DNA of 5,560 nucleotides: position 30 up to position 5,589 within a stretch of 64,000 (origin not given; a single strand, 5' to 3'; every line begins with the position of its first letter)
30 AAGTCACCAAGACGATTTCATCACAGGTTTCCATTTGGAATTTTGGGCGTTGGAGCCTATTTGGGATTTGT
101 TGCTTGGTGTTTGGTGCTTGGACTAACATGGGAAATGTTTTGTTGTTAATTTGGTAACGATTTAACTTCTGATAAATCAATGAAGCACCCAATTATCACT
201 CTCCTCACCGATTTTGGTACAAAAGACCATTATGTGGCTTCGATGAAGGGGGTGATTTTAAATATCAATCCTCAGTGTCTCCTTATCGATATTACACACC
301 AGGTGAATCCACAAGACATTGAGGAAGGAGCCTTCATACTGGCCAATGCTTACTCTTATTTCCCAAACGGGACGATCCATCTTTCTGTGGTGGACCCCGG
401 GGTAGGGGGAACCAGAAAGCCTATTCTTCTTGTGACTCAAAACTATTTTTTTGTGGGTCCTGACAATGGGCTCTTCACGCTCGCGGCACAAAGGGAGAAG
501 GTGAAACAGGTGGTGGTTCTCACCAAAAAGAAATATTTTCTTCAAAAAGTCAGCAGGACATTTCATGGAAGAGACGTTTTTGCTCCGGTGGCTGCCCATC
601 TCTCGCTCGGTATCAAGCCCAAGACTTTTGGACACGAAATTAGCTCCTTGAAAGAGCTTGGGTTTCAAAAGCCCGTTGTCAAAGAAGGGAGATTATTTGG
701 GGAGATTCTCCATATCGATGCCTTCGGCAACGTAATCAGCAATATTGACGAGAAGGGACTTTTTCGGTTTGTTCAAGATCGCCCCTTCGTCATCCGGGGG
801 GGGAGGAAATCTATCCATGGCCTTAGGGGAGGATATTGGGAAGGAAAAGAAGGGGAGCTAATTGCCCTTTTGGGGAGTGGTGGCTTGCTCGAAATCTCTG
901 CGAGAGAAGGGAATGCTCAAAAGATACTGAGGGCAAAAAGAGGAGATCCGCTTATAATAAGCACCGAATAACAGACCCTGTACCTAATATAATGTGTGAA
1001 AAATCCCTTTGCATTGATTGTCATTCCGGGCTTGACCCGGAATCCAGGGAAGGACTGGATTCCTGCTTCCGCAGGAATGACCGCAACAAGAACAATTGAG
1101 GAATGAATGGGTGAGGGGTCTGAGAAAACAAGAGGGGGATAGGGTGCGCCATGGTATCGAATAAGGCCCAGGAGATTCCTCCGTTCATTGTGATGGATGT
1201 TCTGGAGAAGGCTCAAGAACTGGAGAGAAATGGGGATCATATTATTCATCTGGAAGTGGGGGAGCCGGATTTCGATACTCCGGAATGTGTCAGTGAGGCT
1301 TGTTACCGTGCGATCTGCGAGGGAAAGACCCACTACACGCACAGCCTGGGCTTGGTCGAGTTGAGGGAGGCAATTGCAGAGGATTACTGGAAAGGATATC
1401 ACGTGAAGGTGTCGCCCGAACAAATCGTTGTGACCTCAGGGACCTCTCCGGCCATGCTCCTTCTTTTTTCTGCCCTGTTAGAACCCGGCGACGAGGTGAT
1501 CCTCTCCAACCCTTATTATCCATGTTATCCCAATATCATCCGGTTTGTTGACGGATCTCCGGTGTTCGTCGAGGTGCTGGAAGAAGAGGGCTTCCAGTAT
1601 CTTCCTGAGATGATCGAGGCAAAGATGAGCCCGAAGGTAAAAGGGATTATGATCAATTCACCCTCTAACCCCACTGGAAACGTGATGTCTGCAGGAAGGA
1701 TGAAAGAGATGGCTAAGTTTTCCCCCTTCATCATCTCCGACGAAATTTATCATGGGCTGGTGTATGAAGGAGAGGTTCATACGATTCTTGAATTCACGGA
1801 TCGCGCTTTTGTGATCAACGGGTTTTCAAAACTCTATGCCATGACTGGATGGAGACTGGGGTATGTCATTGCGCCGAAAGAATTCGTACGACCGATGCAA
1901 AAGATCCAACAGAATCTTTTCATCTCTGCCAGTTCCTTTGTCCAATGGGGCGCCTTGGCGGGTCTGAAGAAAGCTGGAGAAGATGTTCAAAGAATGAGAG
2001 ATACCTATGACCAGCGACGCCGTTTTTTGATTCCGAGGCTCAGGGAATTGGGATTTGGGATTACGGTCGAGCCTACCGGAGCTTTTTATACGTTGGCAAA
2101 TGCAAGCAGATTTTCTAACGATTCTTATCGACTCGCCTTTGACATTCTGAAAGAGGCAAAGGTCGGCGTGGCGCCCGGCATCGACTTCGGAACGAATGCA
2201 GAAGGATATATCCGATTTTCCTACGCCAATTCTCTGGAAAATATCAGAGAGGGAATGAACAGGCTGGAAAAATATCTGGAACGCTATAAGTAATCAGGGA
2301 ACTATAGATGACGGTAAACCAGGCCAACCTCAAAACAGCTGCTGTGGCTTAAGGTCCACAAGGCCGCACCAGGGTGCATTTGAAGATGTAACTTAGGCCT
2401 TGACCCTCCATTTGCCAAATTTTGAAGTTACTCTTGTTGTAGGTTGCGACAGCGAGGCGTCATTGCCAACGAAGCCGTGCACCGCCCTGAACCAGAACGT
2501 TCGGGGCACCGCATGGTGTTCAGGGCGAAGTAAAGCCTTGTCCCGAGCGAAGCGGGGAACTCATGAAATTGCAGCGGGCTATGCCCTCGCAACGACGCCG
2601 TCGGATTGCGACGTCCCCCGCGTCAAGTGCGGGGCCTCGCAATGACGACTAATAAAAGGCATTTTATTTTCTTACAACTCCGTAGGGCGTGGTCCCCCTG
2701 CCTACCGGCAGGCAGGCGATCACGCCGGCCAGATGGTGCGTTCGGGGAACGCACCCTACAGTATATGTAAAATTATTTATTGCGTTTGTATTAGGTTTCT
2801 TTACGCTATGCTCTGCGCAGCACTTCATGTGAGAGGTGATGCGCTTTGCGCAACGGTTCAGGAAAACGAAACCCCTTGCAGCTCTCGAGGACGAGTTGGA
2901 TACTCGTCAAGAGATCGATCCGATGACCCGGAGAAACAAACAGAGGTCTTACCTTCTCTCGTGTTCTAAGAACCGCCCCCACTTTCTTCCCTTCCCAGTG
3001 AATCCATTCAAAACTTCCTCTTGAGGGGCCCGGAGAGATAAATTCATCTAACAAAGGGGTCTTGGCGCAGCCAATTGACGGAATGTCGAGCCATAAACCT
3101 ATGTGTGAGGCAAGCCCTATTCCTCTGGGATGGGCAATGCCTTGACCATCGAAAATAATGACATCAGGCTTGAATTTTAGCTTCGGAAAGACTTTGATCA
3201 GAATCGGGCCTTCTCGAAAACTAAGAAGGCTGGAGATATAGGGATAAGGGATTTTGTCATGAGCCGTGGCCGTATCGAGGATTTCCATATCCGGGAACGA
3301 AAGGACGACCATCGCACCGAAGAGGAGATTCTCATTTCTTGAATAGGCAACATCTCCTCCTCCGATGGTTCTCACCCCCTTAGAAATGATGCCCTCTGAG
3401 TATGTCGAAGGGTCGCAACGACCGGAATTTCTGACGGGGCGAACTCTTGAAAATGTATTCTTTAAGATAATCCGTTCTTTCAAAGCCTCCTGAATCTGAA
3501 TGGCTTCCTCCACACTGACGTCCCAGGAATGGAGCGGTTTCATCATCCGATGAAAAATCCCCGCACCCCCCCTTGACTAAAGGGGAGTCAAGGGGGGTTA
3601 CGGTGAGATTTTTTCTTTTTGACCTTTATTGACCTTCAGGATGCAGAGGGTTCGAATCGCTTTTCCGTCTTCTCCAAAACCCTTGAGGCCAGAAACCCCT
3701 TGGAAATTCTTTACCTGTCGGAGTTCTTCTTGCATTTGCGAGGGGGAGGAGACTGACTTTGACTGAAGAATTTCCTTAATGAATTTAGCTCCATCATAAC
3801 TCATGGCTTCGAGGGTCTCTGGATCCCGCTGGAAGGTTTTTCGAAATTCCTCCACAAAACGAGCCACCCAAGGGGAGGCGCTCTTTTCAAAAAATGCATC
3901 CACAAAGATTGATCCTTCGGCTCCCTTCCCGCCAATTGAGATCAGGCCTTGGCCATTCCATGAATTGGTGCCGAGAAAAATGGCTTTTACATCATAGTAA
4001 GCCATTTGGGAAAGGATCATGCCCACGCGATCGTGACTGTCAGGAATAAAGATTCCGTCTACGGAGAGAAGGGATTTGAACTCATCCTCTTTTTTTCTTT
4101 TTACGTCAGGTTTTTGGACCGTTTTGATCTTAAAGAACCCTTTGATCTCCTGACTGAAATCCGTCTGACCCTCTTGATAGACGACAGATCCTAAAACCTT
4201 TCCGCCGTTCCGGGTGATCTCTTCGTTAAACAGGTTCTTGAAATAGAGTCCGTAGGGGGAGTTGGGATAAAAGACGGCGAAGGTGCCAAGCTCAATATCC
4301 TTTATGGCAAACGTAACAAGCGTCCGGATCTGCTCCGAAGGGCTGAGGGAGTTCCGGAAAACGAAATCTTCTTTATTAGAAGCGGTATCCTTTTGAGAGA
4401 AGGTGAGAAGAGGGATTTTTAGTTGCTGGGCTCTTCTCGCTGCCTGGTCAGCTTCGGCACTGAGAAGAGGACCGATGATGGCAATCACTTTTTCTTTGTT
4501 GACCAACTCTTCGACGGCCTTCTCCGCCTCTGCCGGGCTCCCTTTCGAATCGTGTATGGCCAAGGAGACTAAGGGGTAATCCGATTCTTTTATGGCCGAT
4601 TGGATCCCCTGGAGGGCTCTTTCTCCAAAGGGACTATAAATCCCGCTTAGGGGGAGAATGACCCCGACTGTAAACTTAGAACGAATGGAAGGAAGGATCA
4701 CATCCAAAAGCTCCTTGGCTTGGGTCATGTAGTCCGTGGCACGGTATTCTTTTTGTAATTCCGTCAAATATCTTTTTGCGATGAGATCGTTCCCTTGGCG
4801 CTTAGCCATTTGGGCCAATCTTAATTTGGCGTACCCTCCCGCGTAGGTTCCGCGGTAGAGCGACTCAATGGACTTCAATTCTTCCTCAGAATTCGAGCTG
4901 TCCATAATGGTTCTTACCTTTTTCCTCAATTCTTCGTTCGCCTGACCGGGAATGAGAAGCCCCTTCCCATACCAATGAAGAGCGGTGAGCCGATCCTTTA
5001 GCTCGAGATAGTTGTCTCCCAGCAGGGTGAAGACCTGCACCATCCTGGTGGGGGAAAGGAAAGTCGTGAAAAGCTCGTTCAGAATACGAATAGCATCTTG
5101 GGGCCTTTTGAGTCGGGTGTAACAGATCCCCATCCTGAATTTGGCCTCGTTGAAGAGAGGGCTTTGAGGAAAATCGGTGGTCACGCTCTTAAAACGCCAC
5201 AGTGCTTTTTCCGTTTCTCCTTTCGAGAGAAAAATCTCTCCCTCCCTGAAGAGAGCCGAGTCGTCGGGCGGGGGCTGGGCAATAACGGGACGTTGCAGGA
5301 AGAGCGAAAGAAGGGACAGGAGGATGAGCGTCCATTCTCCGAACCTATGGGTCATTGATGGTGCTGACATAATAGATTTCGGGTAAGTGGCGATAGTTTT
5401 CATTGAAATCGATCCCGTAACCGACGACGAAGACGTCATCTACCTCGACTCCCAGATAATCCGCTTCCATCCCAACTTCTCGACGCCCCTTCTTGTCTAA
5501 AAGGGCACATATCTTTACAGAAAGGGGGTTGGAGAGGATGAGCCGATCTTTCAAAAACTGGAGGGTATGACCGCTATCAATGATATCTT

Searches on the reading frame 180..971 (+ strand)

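Call 11: search_protein_families(library=pfam, proteins=[window:180-971:+], max_evalue=0.00001)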
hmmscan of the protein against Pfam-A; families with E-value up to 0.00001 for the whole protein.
window:180-971:+ (263 aa): 2 families
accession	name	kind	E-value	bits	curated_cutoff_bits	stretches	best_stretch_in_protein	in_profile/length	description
PF01887.21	SAM_HAT_N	-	7.6e-60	201.3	26.3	1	6-151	1-145/145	SAM hydroxide adenosyltransferase N-terminal domain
PF20257.3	SAM_HAT_C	-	4.1e-18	65.9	25.5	1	174-258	1-83/84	SAM hydroxide adenosyltransferase C-terminal domain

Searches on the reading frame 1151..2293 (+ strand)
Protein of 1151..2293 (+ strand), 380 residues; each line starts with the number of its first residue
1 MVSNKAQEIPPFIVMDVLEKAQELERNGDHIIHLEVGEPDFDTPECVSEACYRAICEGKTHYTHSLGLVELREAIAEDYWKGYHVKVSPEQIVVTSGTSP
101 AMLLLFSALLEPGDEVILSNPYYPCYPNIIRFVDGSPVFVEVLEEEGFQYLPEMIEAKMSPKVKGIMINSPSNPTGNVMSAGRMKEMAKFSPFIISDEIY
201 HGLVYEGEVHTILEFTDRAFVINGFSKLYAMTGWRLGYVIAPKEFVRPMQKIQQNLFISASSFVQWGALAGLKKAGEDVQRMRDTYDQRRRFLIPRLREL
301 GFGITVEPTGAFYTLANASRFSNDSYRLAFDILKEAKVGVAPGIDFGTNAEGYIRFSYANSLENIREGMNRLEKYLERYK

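Call 11: search_protein_families(library=pfam, proteins=[window:1151-2293:+], max_evalue=0.00001)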
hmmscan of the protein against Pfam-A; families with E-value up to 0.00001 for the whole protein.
window:1151-2293:+ (380 aa): 2 families
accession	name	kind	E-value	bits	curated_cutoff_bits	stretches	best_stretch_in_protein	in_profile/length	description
PF00155.27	Aminotran_1_2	-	5.8e-58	197.2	19.7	1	30-372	2-361/361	Aminotransferase class I and II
PF01041.23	DegT_DnrJ_EryC1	-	1.6e-07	31.4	19.8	1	91-168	42-118/360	DegT/DnrJ/EryC1/StrS aminotransferase family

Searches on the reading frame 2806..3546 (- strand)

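Call 11: search_protein_families(library=pfam, proteins=[window:2806-3546:-], max_evalue=0.00001)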
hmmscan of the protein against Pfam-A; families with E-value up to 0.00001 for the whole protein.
window:2806-3546:- (246 aa): 1 family
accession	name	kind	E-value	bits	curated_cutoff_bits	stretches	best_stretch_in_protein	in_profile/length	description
PF04493.20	Endonuclease_5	-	8.3e-65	218.6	23.4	1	56-237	15-198/198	Endonuclease V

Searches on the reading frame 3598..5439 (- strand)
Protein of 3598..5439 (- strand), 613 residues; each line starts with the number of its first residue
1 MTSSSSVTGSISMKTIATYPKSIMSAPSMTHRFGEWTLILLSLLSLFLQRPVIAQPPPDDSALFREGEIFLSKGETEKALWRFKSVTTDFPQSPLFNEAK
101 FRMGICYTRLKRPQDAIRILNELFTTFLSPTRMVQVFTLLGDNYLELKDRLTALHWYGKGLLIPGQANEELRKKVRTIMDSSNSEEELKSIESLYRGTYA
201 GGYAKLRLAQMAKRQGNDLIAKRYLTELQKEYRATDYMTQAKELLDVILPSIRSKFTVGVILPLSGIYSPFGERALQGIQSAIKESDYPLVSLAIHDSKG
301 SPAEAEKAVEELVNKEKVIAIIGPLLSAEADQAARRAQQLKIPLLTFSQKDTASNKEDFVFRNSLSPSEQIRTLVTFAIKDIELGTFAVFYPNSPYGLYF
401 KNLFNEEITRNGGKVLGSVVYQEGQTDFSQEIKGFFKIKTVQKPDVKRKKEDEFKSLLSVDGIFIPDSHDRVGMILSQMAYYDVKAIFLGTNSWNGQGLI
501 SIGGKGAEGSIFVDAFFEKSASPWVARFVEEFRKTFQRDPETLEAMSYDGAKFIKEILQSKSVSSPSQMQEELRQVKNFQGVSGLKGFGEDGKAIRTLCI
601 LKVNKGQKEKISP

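Call 11: search_protein_families(library=pfam, proteins=[window:3598-5439:-], max_evalue=0.00001)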
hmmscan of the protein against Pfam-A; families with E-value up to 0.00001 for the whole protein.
window:3598-5439:- (613 aa): 5 families
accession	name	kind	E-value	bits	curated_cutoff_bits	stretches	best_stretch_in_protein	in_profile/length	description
PF13458.12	Peripla_BP_6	-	3.6e-43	149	31.7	1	257-606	3-341/343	Periplasmic binding protein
PF01094.35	ANF_receptor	-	4.8e-16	59.2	25.4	1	291-604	25-351/353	Receptor family ligand binding region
PF13174.12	TPR_6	-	1.6e-09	38.2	26.3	0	98-123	1-26/33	Tetratricopeptide repeat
PF04348.19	LppC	-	3.6e-07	29.6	28.8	1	165-443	130-404/563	LppC putative lipoprotein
PF13433.12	Peripla_BP_5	-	5.7e-07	29.4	27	0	257-434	2-183/363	Periplasmic binding protein domain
